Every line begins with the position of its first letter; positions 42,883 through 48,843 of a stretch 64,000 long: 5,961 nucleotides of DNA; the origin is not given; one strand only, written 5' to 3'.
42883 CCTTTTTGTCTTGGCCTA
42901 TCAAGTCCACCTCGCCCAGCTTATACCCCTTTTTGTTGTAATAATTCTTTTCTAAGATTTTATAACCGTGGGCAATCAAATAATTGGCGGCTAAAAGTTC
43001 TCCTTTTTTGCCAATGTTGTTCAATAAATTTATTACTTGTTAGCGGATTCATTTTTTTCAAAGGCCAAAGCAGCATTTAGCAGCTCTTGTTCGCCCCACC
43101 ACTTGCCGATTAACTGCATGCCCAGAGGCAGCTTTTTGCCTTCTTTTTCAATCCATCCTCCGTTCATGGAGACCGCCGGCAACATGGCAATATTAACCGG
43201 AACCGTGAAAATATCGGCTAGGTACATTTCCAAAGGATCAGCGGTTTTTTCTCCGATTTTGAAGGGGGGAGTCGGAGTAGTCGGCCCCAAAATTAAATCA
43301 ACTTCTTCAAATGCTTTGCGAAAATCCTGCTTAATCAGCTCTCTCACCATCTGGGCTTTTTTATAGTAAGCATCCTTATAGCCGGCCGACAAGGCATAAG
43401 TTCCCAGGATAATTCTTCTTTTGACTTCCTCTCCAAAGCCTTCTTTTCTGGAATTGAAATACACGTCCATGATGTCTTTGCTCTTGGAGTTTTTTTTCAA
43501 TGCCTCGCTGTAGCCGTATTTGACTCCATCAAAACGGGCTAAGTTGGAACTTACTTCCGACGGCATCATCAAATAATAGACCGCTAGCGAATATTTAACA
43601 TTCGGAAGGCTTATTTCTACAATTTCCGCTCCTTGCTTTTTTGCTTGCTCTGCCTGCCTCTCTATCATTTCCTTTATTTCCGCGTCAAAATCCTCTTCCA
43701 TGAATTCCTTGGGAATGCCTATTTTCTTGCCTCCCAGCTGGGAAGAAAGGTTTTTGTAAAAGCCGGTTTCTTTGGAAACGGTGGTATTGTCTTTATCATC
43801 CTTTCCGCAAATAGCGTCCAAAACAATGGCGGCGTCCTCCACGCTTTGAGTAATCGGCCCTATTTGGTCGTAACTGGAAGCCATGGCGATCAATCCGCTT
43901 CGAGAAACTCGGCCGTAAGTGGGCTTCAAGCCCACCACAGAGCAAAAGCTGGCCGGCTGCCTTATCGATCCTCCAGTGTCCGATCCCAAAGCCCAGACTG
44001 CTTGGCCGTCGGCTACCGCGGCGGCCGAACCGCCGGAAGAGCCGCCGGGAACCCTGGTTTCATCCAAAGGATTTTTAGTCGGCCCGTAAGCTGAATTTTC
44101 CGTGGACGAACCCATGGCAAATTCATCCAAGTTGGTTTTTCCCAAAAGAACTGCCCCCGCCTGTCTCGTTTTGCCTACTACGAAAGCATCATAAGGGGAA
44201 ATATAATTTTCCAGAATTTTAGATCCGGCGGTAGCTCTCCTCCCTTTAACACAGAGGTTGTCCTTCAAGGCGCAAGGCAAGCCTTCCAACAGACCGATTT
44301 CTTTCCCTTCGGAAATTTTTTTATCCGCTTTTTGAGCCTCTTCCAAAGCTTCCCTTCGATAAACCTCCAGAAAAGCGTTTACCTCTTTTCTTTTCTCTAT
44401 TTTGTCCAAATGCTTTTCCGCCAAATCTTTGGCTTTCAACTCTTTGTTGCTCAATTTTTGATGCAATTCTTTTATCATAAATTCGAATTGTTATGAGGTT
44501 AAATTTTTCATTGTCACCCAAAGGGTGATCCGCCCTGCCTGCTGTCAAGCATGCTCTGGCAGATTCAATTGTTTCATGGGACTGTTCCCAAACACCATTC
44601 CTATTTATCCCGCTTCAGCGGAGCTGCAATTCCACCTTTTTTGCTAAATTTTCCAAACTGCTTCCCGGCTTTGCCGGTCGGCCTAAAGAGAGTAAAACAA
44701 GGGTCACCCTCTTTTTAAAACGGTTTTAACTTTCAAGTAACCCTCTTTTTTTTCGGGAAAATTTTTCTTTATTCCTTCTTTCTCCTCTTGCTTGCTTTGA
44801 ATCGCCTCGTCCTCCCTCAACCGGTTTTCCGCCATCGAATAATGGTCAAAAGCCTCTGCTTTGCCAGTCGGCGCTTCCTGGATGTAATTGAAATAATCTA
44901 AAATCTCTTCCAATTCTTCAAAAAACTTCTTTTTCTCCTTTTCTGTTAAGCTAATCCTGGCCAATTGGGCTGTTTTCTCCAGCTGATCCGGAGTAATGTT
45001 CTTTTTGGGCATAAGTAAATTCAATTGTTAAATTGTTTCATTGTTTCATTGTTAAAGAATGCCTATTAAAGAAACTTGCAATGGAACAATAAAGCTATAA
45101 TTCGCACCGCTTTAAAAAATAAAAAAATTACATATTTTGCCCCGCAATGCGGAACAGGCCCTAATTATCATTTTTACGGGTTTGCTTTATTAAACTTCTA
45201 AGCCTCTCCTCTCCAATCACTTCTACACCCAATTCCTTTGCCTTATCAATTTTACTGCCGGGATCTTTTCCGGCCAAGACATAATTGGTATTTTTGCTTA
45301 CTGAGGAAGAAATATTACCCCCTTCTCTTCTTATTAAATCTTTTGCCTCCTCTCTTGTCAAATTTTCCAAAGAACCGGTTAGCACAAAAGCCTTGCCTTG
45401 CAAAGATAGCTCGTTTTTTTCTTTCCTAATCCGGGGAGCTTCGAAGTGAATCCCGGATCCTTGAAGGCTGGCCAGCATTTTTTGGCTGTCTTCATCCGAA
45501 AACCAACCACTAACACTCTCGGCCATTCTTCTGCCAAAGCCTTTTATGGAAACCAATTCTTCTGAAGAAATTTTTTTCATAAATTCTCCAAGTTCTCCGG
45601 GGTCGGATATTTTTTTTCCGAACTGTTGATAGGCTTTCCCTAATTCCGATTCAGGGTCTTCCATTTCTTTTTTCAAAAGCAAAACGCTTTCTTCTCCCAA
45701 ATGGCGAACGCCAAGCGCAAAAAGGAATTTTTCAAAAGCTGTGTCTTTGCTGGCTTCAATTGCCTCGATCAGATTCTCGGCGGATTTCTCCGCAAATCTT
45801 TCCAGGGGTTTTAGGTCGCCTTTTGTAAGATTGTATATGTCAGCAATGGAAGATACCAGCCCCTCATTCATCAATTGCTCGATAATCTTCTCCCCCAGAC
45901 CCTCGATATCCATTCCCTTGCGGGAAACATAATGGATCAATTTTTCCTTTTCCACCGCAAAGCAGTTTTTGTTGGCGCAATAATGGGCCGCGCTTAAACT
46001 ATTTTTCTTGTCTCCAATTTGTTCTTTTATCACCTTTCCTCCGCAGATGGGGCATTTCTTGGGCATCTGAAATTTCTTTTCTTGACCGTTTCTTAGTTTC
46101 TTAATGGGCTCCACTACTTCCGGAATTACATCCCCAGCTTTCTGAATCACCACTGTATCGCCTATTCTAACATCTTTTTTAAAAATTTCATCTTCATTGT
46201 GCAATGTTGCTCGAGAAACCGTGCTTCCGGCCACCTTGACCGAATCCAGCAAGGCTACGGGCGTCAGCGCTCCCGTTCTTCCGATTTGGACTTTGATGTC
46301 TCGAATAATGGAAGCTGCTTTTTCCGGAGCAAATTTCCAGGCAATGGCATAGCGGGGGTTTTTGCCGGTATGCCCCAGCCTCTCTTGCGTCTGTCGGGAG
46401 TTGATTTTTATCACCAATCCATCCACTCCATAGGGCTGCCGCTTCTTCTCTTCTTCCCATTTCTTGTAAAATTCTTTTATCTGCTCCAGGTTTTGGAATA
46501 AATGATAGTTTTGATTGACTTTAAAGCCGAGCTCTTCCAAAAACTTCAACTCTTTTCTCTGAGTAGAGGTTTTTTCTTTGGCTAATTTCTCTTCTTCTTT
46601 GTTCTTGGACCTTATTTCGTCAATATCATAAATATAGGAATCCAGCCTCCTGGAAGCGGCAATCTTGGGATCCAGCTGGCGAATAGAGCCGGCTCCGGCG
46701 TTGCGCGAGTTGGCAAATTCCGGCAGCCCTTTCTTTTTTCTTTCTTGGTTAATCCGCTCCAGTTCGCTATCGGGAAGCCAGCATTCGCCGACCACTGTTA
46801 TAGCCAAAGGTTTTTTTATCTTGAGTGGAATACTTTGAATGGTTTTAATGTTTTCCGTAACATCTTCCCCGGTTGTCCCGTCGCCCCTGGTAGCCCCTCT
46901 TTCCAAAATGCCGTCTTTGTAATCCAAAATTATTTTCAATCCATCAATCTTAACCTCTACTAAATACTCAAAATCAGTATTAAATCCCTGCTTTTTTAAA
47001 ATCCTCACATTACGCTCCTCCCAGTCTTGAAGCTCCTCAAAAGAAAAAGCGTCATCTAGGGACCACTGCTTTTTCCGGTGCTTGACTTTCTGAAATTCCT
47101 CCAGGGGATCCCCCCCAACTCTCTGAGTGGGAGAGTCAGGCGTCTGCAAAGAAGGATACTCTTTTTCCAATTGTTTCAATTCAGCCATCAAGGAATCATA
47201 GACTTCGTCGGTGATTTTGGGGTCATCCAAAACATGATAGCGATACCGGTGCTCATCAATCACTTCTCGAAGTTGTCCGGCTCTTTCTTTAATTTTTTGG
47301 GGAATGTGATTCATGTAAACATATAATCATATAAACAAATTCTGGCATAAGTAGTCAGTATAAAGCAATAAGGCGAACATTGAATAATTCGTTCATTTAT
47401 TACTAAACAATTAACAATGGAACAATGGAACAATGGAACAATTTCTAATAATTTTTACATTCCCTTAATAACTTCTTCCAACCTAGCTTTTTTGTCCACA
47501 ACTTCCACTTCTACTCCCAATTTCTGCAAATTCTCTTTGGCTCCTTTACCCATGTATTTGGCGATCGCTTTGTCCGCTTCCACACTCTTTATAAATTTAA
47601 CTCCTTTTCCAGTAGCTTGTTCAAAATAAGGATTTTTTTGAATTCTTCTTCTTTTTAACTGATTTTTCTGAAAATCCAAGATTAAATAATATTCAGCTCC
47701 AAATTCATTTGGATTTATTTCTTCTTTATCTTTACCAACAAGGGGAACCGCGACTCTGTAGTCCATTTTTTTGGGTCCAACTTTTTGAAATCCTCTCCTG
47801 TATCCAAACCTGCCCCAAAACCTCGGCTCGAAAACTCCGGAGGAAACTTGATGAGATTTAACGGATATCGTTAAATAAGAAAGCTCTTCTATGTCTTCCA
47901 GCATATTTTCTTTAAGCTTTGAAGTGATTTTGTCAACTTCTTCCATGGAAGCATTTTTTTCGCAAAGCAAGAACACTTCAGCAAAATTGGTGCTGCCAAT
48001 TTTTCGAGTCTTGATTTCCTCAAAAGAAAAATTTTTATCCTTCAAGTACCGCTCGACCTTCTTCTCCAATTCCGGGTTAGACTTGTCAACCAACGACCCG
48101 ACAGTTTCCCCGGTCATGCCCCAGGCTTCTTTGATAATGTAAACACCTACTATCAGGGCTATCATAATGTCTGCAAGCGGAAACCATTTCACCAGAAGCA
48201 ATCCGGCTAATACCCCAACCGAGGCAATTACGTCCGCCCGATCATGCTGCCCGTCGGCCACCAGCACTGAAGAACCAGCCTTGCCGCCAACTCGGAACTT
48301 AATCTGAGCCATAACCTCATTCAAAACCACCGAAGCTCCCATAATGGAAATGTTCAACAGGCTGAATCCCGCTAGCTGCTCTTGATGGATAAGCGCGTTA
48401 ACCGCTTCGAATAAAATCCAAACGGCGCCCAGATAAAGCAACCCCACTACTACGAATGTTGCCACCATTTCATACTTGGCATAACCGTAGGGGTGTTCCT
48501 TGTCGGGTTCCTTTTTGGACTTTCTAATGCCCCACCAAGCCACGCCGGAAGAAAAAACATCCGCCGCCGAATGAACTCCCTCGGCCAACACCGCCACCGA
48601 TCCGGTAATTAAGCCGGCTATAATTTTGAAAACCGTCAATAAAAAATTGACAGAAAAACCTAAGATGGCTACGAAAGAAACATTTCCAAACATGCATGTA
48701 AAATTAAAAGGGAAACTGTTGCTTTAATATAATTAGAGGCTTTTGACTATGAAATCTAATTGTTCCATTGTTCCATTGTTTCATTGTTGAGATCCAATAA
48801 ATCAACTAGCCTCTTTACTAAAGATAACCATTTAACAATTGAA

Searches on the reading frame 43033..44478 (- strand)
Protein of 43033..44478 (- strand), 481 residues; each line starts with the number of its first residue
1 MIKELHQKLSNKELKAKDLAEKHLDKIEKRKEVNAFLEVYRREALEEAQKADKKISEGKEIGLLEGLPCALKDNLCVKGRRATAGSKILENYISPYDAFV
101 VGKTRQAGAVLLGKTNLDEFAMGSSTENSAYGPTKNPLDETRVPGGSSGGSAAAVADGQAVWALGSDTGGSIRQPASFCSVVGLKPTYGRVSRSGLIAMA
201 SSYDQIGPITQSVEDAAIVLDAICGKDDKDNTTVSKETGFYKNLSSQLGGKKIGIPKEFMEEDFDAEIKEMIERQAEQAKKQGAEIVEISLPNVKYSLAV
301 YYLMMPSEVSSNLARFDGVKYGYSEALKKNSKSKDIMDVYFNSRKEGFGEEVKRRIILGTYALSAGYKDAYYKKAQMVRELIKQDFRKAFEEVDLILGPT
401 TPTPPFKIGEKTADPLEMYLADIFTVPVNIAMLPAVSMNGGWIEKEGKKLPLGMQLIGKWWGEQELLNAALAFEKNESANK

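Call 26: search_protein_families(library=pfam, proteins=[window:43033-44478:-], max_evalue=0.00001)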
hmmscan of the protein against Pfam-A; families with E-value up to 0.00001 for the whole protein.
window:43033-44478:- (481 aa): 1 family
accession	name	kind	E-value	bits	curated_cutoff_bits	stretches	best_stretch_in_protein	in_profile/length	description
PF01425.27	Amidase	-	8.7e-158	526.4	27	1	19-467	2-445/445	Amidase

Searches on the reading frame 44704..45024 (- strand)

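Call 26: search_protein_families(library=pfam, proteins=[window:44704-45024:-], max_evalue=0.00001)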
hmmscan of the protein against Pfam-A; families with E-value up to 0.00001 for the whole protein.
window:44704-45024:- (106 aa): 1 family
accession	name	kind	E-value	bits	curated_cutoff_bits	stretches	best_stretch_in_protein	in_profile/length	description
PF02686.20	GatC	-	7.7e-14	52.1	23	1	26-99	1-66/66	Glu-tRNAGln amidotransferase C subunit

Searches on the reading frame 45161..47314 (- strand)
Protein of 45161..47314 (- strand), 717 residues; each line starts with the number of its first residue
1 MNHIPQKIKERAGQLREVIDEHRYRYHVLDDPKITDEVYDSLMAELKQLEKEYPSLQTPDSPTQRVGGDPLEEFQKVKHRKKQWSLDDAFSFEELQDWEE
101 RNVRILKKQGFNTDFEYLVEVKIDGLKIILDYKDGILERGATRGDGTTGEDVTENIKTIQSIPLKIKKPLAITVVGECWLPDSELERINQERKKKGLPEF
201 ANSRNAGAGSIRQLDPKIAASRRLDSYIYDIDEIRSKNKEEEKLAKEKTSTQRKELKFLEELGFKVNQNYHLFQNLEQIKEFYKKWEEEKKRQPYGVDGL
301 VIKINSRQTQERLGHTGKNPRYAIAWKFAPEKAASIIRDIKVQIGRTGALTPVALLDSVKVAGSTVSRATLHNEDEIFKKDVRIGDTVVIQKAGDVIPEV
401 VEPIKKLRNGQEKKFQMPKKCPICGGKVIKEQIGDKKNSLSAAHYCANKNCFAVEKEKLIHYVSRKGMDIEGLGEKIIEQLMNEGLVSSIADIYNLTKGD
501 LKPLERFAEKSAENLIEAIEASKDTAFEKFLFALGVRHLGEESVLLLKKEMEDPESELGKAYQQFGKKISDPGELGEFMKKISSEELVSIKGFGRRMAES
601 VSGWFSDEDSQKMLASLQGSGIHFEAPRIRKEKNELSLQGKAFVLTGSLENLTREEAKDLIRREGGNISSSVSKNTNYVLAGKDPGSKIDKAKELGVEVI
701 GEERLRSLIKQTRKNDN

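Call 26: search_protein_families(library=pfam, proteins=[window:45161-47314:-], max_evalue=0.00001)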
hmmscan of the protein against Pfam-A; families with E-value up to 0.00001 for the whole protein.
window:45161-47314:- (717 aa): 6 families
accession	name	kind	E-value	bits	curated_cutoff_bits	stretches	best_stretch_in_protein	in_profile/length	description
PF01653.23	DNA_ligase_aden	-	3.3e-82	276.3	27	1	72-331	2-253/253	NAD-dependent DNA ligase adenylation domain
PF03120.22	DNA_ligase_OB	-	7.4e-33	112.7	32.9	1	336-411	3-78/79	NAD-dependent DNA ligase OB-fold domain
PF00533.33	BRCT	-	5.4e-16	59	21.3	1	638-709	6-78/78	BRCA1 C Terminus (BRCT) domain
PF12826.13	HHH_2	-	2.4e-08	34.5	27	0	579-613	29-63/64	Helix-hairpin-helix motif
PF22745.1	Nlig-Ia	-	1e-06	29.7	27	1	9-56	3-50/92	DNA ligase-like, N-terminal NAD+-binding domain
PF14520.12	HHH_5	-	2e-06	28.6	27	0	469-520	6-56/57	Helix-hairpin-helix domain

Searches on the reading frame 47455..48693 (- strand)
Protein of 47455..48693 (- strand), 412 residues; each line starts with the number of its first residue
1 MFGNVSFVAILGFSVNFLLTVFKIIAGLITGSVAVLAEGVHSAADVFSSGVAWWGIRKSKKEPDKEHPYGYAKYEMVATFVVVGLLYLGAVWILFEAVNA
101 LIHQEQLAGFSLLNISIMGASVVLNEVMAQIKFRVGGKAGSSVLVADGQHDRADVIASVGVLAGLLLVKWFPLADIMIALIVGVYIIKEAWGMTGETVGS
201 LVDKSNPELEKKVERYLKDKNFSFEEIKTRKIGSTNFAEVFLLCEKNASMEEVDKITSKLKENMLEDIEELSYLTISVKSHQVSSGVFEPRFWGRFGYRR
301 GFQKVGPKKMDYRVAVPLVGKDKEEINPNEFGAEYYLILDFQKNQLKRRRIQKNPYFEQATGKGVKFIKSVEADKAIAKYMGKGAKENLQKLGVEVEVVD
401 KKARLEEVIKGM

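Call 26: search_protein_families(library=pfam, proteins=[window:47455-48693:-], max_evalue=0.00001)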
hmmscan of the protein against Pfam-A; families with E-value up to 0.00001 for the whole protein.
window:47455-48693:- (412 aa): 1 family
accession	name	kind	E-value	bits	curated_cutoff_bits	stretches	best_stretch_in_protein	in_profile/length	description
PF01545.26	Cation_efflux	-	2.1e-45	155.4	26.6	1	10-202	2-198/198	Cation efflux family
